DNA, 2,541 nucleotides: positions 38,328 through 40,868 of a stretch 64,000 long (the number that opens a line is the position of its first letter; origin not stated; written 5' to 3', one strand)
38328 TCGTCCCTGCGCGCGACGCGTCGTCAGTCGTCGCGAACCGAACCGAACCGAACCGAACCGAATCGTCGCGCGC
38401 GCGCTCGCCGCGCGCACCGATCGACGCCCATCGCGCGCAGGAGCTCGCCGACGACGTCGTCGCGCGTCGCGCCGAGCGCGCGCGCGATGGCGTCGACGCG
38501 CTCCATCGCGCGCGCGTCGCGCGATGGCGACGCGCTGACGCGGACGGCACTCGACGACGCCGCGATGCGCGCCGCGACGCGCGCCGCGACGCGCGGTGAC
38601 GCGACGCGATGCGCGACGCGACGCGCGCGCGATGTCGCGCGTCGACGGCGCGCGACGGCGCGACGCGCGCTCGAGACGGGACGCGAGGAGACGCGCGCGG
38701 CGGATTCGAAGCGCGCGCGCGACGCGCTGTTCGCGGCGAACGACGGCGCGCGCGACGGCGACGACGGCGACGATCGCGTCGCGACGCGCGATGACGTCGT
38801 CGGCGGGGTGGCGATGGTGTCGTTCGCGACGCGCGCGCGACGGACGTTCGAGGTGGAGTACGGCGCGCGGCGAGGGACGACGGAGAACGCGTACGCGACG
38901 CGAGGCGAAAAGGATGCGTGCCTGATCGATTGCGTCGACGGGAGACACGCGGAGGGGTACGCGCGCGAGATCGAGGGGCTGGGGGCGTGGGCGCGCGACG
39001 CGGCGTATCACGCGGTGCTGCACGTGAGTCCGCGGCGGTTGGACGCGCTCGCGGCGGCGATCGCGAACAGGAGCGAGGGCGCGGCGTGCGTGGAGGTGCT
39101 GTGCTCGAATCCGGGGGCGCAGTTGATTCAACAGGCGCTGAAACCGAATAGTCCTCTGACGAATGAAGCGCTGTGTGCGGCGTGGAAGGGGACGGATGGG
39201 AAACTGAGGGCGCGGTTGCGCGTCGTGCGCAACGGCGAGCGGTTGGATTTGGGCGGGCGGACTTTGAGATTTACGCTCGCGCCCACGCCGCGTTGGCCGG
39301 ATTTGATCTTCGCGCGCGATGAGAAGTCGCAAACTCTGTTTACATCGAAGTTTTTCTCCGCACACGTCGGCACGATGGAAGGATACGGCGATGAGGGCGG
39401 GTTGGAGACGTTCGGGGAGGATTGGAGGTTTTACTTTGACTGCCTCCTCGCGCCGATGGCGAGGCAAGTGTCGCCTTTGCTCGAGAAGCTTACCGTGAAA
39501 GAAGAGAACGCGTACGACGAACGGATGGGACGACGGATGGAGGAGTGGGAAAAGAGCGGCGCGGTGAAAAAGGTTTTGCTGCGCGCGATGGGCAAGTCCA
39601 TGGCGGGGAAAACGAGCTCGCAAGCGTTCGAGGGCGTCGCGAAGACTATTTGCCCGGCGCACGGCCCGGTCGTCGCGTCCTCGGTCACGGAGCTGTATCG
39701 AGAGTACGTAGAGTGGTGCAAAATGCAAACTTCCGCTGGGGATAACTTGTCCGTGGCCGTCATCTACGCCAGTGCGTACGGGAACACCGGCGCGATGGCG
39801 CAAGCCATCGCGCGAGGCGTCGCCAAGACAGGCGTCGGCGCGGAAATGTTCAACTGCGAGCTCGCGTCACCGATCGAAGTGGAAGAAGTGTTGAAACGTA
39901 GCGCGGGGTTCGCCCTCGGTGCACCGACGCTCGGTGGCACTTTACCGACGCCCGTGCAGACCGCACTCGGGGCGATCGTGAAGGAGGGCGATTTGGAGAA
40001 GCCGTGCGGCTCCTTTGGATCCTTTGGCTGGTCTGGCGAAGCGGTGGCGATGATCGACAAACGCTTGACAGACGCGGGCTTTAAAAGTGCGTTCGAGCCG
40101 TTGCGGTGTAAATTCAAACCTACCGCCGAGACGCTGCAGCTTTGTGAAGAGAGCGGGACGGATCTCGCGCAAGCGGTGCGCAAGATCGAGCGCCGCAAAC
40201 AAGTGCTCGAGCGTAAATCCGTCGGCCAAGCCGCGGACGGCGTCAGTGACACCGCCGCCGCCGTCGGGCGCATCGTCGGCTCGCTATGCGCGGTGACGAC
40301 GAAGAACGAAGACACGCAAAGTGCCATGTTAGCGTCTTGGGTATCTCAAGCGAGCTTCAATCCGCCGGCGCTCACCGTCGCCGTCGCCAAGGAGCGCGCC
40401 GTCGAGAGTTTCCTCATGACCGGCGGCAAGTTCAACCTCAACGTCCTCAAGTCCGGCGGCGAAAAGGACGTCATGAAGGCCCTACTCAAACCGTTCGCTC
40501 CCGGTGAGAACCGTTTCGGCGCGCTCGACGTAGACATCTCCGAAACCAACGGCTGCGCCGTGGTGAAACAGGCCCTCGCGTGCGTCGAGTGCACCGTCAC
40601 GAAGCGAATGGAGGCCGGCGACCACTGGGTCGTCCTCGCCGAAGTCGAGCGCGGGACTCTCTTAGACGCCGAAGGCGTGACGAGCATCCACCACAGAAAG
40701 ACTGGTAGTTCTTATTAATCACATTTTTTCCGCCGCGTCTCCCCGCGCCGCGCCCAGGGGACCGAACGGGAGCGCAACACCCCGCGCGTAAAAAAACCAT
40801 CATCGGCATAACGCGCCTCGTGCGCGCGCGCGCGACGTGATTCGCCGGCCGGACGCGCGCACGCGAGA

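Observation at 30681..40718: FLVB-like and FLVA-like flavodiiron genes sit 6 kb apart on the same strand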

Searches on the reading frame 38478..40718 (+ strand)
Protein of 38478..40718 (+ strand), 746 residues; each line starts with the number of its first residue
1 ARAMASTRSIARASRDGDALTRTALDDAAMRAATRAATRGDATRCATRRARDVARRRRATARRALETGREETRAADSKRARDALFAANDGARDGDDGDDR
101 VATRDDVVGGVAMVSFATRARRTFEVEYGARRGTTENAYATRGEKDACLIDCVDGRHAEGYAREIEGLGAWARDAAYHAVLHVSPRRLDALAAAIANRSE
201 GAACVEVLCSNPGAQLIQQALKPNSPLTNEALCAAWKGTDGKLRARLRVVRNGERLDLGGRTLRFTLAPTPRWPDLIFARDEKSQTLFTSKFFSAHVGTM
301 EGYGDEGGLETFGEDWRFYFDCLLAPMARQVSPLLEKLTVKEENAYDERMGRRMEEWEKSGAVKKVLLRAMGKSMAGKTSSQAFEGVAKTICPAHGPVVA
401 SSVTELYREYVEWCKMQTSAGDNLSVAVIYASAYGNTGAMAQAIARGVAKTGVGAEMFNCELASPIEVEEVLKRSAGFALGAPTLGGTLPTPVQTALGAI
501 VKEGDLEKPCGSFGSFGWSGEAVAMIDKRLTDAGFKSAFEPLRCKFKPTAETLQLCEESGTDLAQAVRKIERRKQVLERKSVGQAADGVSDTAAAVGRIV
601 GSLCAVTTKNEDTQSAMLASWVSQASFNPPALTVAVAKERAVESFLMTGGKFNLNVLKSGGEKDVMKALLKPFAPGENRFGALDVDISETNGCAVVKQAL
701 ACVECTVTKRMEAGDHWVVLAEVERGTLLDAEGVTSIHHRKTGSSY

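Call 7: search_solved_structures(query=window:38478-40718:+, show_alignments=2)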
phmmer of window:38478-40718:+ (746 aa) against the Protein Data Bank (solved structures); distinct sequences matched with E-value up to 0.001: 38.
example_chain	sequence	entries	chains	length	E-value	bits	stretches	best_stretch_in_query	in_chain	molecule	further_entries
6h0c_A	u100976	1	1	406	9.6e-83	281.9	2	388-574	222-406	Putative diflavin flavoprotein A 3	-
6h0d_A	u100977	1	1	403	1.7e-81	277.8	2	388-571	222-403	Putative diflavin flavoprotein A 3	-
6etb_A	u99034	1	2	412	1.8e-28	102.5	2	390-565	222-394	Anaerobic nitric oxide reductase flavorubredoxin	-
7r1j_A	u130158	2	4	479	3.2e-28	101.7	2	390-565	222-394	Anaerobic nitric oxide reductase flavorubredoxin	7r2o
7r2p_A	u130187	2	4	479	2.6e-27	98.7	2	390-565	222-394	Anaerobic nitric oxide reductase flavorubredoxin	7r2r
4d02_A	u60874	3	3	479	5.5e-27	97.6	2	390-565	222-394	ANAEROBIC NITRIC OXIDE REDUCTASE FLAVORUBREDOXIN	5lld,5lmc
7r0f_A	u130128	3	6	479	4.5e-26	94.6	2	390-565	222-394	Anaerobic nitric oxide reductase flavorubredoxin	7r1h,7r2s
4fek_A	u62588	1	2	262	1.6e-22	82.9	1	119-340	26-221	Putative diflavin flavoprotein A 5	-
3hly_A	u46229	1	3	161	9.8e-21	76.9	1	425-570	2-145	Flavodoxin-like domain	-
2ohh_A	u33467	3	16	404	4.1e-20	74.9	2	390-568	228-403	Type A flavoprotein fprA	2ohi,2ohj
1e5d_A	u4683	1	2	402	1e-19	73.6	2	386-566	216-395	RUBREDOXIN:OXYGEN OXIDOREDUCTASE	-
1ycf_A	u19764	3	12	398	1.2e-18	70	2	387-566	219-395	Nitric oxide reductase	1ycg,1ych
6frm_A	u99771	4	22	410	2.9e-18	68.8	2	389-570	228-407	Coenzyme F420H2 oxidase (FprA) | F420H2 oxidase (FprA)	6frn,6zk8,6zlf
3fni_A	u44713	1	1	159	6.4e-18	67.7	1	424-569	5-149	Putative diflavin flavoprotein A 3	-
2klb_A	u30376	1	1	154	1.5e-17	66.4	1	425-569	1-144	Putative diflavin flavoprotein A 3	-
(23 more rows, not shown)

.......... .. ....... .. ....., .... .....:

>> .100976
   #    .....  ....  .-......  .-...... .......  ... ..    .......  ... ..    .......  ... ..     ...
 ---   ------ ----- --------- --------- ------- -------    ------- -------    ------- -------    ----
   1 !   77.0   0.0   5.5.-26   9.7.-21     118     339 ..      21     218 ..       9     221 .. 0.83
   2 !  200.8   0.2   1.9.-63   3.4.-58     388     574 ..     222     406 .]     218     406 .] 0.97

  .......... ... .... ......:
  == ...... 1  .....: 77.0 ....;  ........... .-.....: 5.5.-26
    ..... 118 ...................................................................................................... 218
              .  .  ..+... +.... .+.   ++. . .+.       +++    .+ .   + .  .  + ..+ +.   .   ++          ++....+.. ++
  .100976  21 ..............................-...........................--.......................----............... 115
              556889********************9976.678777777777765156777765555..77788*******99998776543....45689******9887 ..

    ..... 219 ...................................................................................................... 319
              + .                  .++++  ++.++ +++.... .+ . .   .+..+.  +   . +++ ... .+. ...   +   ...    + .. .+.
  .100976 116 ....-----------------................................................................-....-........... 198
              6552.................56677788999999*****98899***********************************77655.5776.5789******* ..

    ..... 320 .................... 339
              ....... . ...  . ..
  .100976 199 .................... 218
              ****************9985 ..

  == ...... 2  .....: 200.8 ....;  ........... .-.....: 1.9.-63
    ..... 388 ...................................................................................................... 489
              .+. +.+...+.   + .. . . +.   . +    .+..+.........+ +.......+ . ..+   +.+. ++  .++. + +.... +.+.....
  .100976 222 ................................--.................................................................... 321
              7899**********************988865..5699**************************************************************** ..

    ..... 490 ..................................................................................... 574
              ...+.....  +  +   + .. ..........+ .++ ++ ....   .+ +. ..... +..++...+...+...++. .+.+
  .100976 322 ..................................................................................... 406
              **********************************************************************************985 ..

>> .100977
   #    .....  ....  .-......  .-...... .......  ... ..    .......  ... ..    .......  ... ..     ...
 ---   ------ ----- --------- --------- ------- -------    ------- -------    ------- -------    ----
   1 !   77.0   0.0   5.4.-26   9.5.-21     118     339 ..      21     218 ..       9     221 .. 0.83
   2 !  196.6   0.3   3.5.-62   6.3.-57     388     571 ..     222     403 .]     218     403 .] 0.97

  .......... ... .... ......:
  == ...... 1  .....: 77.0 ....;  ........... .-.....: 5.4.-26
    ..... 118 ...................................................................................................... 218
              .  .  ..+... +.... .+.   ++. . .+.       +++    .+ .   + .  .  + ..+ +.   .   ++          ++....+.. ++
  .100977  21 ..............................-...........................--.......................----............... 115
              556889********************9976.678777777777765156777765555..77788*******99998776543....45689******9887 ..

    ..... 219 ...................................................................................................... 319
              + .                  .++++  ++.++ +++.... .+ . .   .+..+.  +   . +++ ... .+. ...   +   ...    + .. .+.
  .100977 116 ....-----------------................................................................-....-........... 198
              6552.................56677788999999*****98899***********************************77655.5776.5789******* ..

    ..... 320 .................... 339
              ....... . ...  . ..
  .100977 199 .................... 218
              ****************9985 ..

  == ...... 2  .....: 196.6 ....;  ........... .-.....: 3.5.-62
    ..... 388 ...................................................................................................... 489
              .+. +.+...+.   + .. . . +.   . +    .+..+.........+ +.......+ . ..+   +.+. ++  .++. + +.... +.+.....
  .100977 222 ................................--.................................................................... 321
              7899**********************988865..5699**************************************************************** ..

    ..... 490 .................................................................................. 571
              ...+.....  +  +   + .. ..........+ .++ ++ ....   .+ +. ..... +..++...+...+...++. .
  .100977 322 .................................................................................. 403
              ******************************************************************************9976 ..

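Call 8: find_homologous_proteins(query=window:38478-40718:+, max_evalue=1e-20)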
Query window:38478-40718:+ (746 aa): 207 proteins with E <= 1e-20 among 8000 candidates; the best 120 are listed.
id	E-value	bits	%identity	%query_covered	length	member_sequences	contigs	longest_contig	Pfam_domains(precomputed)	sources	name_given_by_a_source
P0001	0.0e+0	1641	99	100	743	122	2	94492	PF01613.25,PF00258.31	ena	-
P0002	0.0e+0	1122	73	95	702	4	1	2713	PF01613.25,PF00258.31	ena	-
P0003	0.0e+0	1104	71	96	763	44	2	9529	PF01613.25,PF00258.31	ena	-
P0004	0.0e+0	1077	72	94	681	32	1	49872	PF01613.25,PF00258.31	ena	-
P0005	0.0e+0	1061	71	91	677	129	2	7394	PF01613.25,PF00258.31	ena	-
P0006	0.0e+0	1039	71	92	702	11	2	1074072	PF01613.25,PF00258.31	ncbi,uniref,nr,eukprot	ncbi:Beta-lactamase-like [Ostreococcus tauri]|uniref:Beta-lactamase-like n=1 Tax=Ostreococcus tauri 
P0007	0.0e+0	1028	68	91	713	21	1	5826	PF01613.25,PF00258.31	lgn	-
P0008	0.0e+0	1026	68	91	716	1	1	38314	PF01613.25,PF00258.31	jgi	-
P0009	0.0e+0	1024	68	91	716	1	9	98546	PF01613.25,PF00258.31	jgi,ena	-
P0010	0.0e+0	1023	68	91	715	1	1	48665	PF01613.25,PF00258.31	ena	-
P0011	0.0e+0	1023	68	91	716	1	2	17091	PF01613.25,PF00258.31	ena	-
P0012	0.0e+0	1022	68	91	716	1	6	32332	PF01613.25,PF00258.31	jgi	-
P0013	0.0e+0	1022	68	91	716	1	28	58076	PF01613.25,PF00258.31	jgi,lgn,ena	-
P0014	0.0e+0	1013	66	94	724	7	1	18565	PF01613.25,PF00258.31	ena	-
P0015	5.7e-277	939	71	80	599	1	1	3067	PF01613.25,PF00258.31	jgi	jgi:flavorubredoxin/flavin reductase (DIM6/NTAB) family NADH-FMN oxidoreductase RutF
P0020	3.3e-221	755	57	86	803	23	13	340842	PF01613.25,PF00258.31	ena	-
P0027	2.1e-215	735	55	86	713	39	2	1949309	PF01613.25,PF00258.31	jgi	jgi:flavorubredoxin/flavin reductase (DIM6/NTAB) family NADH-FMN oxidoreductase RutF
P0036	3.0e-190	652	54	83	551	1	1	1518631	PF01613.25,PF19583.6,PF00258.31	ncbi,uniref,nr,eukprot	ncbi:predicted protein [Micromonas commoda]|uniref:Flavodoxin-like domain-containing protein n=1 Tax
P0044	3.2e-166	573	45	93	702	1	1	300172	PF01613.25,PF19583.6,PF00258.31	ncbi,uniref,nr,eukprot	ncbi:Flavin reductase-like FMN-binding protein [Klebsormidium nitens]|uniref:Flavin reductase-like F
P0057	4.5e-159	549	46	84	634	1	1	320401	PF01613.25,PF00258.31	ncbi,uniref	ncbi:hypothetical protein WJX81_005946 [Elliptochloris bilobata]|uniref:Flavodoxin-like domain-conta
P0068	1.4e-152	528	45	85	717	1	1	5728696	PF01613.25,PF00258.31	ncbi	ncbi:hypothetical protein ABPG75_005287 [Micractinium tetrahymenae]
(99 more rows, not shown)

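Call 10: find_encoding_contigs(protein=P0001, flank=10000, max_places=3)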
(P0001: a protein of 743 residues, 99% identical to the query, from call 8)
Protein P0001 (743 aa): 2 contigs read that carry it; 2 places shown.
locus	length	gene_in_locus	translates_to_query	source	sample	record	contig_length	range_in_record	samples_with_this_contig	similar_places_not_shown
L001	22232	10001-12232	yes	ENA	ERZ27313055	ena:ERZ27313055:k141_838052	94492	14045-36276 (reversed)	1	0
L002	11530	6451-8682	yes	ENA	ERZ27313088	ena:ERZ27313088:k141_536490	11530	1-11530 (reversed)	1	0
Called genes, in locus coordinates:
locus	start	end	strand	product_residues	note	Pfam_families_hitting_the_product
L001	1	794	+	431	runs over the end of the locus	PF00176:SNF2-rel_dom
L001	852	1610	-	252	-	PF02545:Maf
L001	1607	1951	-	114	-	PF11326:PANTS-like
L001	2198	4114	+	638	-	PF00753:Lactamase_B, PF19583:ODP, PF01613:Flavin_Reduct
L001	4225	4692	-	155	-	-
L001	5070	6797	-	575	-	PF00069:Pkinase, PF24289:DUF7477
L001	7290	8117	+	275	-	PF07534:TLD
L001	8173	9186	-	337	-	PF00291:PALP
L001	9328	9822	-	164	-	-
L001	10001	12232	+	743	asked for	PF00258:Flavodoxin_1, PF01613:Flavin_Reduct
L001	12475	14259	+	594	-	-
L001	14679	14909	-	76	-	-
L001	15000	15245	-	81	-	-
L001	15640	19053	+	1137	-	PF00176:SNF2-rel_dom, PF04851:ResIII (weak), PF00271:Helicase_C, PF25875:WHD_Rad26_CSB (weak)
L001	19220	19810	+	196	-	PF04191:PEMT, PF04140:ICMT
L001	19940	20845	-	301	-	PF13229:Beta_helix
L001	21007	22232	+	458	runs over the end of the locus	PF01264:Chorismate_synt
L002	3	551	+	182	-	?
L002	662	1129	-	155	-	-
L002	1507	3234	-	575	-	PF00069:Pkinase, PF24289:DUF7477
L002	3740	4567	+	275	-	PF07534:TLD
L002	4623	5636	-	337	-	PF00291:PALP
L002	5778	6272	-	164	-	-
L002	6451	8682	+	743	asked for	PF00258:Flavodoxin_1, PF01613:Flavin_Reduct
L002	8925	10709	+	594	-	-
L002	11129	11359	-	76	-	-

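Call 11: find_encoding_contigs(protein=P0006, flank=10000, max_places=2)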
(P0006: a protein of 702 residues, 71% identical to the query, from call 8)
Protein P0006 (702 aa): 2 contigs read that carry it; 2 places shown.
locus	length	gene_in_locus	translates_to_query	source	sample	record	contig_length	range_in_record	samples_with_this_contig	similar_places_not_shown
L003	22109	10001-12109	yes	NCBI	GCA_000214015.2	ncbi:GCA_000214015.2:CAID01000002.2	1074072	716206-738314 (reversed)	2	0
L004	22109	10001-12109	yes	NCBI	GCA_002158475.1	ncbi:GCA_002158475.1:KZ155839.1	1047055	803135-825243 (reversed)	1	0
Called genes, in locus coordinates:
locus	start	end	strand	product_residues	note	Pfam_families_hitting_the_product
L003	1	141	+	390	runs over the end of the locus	PF00069:Pkinase, PF07714:PK_Tyr_Ser-Thr, PF17667:Pkinase_fungal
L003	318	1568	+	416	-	PF00176:SNF2-rel_dom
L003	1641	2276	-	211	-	PF02545:Maf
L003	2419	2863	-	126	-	PF11326:PANTS-like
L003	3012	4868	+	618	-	PF00753:Lactamase_B, PF19583:ODP, PF01613:Flavin_Reduct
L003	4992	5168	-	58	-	-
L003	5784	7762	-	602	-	PF00069:Pkinase, PF24289:DUF7477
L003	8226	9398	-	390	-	PF00291:PALP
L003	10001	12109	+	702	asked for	PF00258:Flavodoxin_1, PF01613:Flavin_Reduct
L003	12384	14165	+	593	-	-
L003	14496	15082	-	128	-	-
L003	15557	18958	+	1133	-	PF00176:SNF2-rel_dom, PF04851:ResIII (weak), PF00271:Helicase_C, PF25875:WHD_Rad26_CSB (weak)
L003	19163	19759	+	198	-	PF04191:PEMT, PF04140:ICMT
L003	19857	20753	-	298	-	PF22842:Pel9A-like_beta_helix (weak), PF13229:Beta_helix (weak)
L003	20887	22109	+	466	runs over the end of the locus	PF01264:Chorismate_synt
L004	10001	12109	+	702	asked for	PF00258:Flavodoxin_1, PF01613:Flavin_Reduct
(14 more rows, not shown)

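Call 13: find_encoding_contigs(protein=P0027, flank=10000, max_places=2)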
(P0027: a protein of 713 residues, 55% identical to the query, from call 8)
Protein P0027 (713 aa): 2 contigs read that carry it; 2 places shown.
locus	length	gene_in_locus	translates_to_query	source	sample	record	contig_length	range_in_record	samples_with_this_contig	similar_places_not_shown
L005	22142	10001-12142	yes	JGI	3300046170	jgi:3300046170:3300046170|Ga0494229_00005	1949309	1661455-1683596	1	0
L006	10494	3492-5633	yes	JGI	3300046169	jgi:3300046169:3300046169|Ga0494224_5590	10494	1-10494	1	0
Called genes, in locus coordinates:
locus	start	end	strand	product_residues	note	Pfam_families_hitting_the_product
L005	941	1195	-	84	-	-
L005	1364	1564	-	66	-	-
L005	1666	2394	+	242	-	PF24289:DUF7477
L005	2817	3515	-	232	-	-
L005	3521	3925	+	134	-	-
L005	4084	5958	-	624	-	PF00753:Lactamase_B, PF19583:ODP, PF01613:Flavin_Reduct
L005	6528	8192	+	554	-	-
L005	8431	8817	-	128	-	PF09494:Slx4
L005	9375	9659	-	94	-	-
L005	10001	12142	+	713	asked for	PF00258:Flavodoxin_1, PF01613:Flavin_Reduct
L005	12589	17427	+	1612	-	-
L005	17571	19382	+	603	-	-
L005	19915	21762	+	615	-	-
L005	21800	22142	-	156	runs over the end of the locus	-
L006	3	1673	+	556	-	?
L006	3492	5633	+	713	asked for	PF00258:Flavodoxin_1, PF01613:Flavin_Reduct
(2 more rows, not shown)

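Call 14: find_encoding_contigs(protein=P0020, flank=10000, max_places=2)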
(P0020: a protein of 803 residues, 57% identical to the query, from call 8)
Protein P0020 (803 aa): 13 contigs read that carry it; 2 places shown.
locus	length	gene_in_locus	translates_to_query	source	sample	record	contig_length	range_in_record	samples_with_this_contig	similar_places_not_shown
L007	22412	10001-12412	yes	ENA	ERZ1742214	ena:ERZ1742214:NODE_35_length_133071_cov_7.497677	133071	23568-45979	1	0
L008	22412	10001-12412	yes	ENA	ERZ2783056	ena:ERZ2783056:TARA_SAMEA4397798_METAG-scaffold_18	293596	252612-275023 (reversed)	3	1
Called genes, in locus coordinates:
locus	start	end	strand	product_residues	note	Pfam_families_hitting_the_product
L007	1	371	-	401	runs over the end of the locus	PF00291:PALP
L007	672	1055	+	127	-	-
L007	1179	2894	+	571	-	PF00069:Pkinase, PF17667:Pkinase_fungal (weak), PF24289:DUF7477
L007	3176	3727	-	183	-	-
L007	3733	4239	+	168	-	-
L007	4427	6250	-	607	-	PF00753:Lactamase_B, PF19583:ODP, PF01613:Flavin_Reduct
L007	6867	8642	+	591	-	-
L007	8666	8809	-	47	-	-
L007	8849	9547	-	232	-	PF09494:Slx4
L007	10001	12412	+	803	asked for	PF00258:Flavodoxin_1, PF01613:Flavin_Reduct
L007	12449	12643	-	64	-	-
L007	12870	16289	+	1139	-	-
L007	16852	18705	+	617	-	-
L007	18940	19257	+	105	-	PF01588:tRNA_bind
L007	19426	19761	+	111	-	PF01588:tRNA_bind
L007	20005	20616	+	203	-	PF06017:Myosin_TH1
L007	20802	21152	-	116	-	-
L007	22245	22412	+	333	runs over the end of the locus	PF00069:Pkinase, PF07714:PK_Tyr_Ser-Thr, PF17667:Pkinase_fungal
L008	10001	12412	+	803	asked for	PF00258:Flavodoxin_1, PF01613:Flavin_Reduct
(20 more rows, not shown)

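Call 15: find_encoding_contigs(protein=P0068, flank=10000, max_places=2)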
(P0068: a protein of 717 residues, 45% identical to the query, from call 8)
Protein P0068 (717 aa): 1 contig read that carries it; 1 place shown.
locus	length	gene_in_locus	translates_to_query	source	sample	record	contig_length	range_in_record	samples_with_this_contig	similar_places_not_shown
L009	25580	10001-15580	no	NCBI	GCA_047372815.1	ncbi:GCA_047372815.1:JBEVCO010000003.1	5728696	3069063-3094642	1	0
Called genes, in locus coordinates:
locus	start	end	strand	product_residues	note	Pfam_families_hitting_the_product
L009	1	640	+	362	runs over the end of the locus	PF11380:Stealth_CR2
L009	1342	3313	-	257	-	PF07889:DUF1664 (weak)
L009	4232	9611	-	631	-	PF00753:Lactamase_B, PF19583:ODP, PF01613:Flavin_Reduct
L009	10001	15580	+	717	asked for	PF00258:Flavodoxin_1, PF01613:Flavin_Reduct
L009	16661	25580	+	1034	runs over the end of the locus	-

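Call 24: find_encoding_contigs(protein=P0036, flank=10000, max_places=2)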
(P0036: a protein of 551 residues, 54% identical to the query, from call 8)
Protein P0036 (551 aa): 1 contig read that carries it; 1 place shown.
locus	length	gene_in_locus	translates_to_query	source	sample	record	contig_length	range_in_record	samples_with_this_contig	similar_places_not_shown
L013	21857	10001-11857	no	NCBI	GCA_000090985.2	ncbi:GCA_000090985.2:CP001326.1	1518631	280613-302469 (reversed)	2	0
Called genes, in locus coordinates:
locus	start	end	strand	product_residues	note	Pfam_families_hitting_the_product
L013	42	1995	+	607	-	PF00069:Pkinase, PF17667:Pkinase_fungal (weak), PF24289:DUF7477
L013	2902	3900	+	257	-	-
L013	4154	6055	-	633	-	PF00753:Lactamase_B, PF19583:ODP, PF00258:Flavodoxin_1 (weak), PF01613:Flavin_Reduct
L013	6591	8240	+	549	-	-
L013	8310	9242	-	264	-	PF09494:Slx4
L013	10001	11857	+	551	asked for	PF19583:ODP (weak), PF00258:Flavodoxin_1, PF01613:Flavin_Reduct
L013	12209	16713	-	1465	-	-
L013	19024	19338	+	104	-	-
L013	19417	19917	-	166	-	-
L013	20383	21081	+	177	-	PF01588:tRNA_bind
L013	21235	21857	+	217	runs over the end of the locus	PF06017:Myosin_TH1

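Call 25: find_encoding_contigs(protein=P0044, flank=10000, max_places=1)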
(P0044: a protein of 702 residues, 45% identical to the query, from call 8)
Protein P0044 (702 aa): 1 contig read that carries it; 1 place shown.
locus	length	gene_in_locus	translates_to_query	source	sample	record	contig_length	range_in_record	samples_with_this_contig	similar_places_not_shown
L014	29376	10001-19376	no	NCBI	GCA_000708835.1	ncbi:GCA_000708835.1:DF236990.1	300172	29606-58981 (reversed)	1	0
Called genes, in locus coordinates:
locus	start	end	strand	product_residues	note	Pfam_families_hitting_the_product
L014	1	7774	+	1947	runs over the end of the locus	PF00225:Kinesin, PF16796:Microtub_bd, PF24161:CCDC39 (weak)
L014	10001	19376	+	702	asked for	PF19583:ODP, PF00258:Flavodoxin_1, PF01613:Flavin_Reduct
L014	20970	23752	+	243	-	PF13920:zf-C3HC4_3, PF00097:zf-C3HC4, PF13445:zf-RING_UBOX, PF13639:zf-RING_2, PF13923:zf-C3HC4_2, PF14447:Prok-RING_4 (weak), PF24921:RING_XB3-XBAT31 (faint)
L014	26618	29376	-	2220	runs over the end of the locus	PF00225:Kinesin, PF16796:Microtub_bd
